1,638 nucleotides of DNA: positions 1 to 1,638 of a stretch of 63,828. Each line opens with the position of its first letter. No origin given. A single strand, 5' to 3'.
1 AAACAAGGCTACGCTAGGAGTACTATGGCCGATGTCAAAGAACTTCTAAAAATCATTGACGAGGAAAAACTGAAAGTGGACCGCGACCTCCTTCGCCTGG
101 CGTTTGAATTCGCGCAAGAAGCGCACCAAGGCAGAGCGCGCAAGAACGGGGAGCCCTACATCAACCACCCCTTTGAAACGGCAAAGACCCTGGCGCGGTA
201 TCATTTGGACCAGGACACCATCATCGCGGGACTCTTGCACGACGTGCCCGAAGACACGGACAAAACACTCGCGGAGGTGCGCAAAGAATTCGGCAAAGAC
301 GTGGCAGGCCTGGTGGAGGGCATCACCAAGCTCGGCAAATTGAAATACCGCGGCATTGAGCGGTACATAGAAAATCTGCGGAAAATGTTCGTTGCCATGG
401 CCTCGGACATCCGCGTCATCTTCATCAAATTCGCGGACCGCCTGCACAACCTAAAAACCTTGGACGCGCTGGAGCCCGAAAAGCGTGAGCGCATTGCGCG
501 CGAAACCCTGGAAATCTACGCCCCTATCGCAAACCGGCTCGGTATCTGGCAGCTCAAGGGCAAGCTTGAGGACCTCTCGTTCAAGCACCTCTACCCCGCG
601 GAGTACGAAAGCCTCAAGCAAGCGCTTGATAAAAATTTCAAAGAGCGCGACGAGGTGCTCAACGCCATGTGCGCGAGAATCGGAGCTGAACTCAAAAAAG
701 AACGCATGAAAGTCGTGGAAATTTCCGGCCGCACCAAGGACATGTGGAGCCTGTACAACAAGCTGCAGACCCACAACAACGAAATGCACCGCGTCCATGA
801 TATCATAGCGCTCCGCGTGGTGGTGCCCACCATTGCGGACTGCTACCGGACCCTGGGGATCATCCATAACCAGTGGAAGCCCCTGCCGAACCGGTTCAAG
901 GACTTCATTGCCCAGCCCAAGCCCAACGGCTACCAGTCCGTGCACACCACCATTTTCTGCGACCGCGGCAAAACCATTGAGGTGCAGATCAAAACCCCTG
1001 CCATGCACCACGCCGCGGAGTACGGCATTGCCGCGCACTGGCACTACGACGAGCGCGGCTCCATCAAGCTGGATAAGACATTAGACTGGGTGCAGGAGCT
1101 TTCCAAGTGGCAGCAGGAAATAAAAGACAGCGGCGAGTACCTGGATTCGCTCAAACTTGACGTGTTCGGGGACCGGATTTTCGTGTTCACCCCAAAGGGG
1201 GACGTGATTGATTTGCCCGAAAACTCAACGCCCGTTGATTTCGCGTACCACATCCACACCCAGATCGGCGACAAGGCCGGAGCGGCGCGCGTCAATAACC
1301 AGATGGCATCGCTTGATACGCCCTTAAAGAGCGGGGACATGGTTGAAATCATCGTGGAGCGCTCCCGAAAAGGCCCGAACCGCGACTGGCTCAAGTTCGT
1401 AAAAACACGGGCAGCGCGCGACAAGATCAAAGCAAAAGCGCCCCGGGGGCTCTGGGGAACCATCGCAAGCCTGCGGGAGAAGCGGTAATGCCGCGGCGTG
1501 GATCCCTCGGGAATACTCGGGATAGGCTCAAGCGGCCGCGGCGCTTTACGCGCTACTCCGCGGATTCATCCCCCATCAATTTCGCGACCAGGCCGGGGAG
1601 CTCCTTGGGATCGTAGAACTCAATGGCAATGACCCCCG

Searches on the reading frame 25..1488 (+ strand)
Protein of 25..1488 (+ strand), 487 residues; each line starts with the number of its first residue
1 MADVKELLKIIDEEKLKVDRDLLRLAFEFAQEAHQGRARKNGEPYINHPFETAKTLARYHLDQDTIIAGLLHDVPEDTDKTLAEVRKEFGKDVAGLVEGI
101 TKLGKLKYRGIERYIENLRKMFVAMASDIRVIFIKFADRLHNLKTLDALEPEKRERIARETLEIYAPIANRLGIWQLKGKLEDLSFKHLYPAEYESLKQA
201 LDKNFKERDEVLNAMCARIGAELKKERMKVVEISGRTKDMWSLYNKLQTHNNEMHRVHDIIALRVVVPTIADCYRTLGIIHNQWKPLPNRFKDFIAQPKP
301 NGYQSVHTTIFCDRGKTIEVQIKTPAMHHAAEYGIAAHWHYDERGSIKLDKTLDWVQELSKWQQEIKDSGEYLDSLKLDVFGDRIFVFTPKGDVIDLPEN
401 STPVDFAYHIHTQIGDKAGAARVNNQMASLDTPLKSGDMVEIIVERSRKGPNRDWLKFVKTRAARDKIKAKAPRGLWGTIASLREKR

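Call 49: search_protein_families(library=pfam, proteins=[window:25-1488:+], max_evalue=0.00001)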
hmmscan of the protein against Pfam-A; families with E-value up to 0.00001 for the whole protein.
window:25-1488:+ (487 aa): 4 families
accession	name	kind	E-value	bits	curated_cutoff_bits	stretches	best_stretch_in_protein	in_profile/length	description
PF13328.12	HD_4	-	1e-52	178.5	27.2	1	26-175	1-156/156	HD domain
PF04607.23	RelA_SpoT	-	5.3e-40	136.6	27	1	235-344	1-111/113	Region found in RelA / SpoT proteins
PF02824.27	TGS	-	5e-23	81.3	22.2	1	385-443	1-59/60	TGS domain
PF01966.28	HD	-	1.7e-09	38.4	22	1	45-142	1-115/116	HD domain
